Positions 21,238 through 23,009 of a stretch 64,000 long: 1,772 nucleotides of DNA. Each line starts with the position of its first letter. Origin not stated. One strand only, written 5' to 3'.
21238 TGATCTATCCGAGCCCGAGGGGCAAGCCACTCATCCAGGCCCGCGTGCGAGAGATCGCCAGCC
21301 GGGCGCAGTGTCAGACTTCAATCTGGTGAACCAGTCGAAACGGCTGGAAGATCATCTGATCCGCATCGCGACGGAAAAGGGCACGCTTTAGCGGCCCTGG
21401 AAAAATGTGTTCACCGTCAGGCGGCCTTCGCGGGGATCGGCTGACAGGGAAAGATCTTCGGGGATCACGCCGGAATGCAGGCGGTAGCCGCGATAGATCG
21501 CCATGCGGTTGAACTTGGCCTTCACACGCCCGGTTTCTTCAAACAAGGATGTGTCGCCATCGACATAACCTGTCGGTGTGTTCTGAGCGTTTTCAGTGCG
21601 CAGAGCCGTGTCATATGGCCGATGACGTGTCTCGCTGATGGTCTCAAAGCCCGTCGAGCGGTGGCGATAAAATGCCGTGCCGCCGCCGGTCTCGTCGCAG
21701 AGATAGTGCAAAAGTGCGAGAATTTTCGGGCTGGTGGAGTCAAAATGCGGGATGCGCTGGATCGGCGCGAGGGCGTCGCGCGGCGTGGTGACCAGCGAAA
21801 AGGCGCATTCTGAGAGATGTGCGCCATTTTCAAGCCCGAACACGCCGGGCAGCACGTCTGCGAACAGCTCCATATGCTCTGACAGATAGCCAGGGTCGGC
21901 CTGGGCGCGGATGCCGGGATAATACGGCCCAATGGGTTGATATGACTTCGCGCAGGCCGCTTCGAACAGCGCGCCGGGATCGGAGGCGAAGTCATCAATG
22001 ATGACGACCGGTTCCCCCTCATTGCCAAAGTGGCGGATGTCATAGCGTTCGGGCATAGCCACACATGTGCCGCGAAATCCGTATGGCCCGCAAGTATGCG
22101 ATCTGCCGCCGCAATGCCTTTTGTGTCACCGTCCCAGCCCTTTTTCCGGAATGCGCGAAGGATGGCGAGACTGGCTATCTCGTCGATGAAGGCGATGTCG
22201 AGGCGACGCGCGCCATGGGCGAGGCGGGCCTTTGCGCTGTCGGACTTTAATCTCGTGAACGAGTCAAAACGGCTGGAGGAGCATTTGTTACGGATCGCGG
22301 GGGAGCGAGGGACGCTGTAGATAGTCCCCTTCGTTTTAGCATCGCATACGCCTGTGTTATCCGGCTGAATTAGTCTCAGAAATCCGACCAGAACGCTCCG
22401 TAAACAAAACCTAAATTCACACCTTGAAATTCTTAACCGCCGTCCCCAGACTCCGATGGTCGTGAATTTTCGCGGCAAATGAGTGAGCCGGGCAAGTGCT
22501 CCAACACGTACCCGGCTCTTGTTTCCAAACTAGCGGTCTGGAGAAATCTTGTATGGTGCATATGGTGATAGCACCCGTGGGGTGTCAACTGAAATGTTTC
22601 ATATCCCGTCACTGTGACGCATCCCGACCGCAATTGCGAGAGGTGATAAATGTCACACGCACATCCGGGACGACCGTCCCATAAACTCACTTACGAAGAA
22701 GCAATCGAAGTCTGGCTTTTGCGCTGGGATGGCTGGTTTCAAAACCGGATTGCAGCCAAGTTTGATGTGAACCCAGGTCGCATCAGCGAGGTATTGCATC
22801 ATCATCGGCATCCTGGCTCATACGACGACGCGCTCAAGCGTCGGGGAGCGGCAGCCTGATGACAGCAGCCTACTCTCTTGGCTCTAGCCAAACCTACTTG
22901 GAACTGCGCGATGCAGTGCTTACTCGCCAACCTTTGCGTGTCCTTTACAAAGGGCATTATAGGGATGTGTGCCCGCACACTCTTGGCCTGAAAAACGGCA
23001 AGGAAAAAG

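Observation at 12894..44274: Recurring architecture: diverged extra copies of gene 3' ends bracket short AT-richer cassettes at three unrelated loci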

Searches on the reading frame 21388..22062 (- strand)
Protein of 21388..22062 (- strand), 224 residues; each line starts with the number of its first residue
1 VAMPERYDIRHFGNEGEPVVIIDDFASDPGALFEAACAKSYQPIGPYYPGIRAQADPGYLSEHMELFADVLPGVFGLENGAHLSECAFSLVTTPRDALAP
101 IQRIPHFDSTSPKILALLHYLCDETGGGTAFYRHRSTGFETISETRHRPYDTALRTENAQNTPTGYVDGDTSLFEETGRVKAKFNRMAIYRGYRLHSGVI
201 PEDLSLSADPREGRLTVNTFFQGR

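Call 19: search_protein_families(library=pfam, proteins=[window:21388-22062:-], max_evalue=0.01)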
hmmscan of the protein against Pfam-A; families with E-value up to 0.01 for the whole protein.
window:21388-22062:- (224 aa): 1 family
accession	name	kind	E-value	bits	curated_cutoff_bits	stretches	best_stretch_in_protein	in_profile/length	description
PF20043.4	DUF6445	-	2.5e-77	260.2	24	1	6-221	4-224/224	Family of unknown function (DUF6445)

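Call 67: search_protein_families(library=phrogs, proteins=[window:21388-22062:-], max_evalue=0.01)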
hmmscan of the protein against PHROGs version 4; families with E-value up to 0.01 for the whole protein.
window:21388-22062:- (224 aa): 2 families
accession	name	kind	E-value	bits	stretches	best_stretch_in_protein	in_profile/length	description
phrog_1644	-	head and packaging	1.8e-16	61.9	1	14-222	16-215/220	minor coat protein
phrog_274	-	DNA, RNA and nucleotide metabolism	1.4e-05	26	1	103-203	105-165/192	DNA endonuclease V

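Call 69: find_related_loci(query=window:21388-22062:-, collection=metagenome_contigs, flank=5000)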
Query window:21388-22062:- (224 aa) in metagenome_contigs; peptide patterns used: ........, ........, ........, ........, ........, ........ (x = any residue, [..] = any of these).
234 stretches matched a pattern; 44 encode a relative of the query (tblastn E <= 1e-3); 44 distinct loci.
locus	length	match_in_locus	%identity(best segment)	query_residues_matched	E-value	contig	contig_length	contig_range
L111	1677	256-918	47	6-224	4e-66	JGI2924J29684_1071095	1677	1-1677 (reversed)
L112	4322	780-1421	48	8-220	2e-57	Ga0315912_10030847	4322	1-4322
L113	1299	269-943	45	1-223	7e-59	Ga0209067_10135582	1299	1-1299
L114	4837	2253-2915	44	2-220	5e-53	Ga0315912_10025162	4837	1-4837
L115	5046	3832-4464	47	11-220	4e-53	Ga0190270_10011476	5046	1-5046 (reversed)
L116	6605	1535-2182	44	6-220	1e-52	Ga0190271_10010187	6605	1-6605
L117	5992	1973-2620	44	6-220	2e-52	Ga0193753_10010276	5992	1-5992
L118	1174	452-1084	45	11-220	2e-54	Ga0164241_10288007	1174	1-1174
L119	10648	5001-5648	44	6-220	2e-51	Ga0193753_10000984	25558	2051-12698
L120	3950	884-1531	46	6-220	5e-51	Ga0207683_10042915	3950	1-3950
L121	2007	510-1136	44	13-220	4e-51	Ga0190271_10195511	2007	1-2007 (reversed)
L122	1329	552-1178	45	13-220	5e-52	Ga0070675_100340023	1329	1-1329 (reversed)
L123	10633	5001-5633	45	11-220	2e-49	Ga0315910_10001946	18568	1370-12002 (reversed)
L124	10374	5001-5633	45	11-220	2e-49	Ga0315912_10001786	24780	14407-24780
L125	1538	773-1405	44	11-220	1e-50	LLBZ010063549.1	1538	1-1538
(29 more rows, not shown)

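Call 99: search_protein_families(library=padloc, proteins=[window:21388-22062:-], max_evalue=0.01)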
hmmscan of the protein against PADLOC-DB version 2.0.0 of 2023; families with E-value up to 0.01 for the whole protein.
window:21388-22062:- (224 aa): 1 family
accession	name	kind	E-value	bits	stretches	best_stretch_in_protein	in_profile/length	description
PDLC01653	2OG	-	7.6e-06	24.7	1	105-221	14-80/81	"CAS-I,CAS-II,CAS-III,CAS-IV,CAS-V,CAS-VI; associated"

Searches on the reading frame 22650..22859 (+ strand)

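Call 19: search_protein_families(library=pfam, proteins=[window:22650-22859:+], max_evalue=0.01)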
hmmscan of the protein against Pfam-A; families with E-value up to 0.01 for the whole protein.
window:22650-22859:+ (69 aa): 0 families

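Call 67: search_protein_families(library=phrogs, proteins=[window:22650-22859:+], max_evalue=0.01)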
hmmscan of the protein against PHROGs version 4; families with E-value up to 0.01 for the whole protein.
window:22650-22859:+ (69 aa): 4 families
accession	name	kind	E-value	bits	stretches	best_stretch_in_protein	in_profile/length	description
phrog_20467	-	DNA, RNA and nucleotide metabolism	0.0014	19.5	1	10-53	60-103/112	HNH endonuclease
phrog_517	-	DNA, RNA and nucleotide metabolism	0.0025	19.7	1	11-47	84-120/128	HTH DNA binding protein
phrog_23243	-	unknown function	0.0067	17.8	1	31-52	65-86/88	-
phrog_1468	-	transcription regulation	0.0075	16.9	1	30-59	22-51/67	transcriptional repressor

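Call 99: search_protein_families(library=padloc, proteins=[window:22650-22859:+], max_evalue=0.01)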
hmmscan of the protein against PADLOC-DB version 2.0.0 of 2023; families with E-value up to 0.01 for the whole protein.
window:22650-22859:+ (69 aa): 0 families
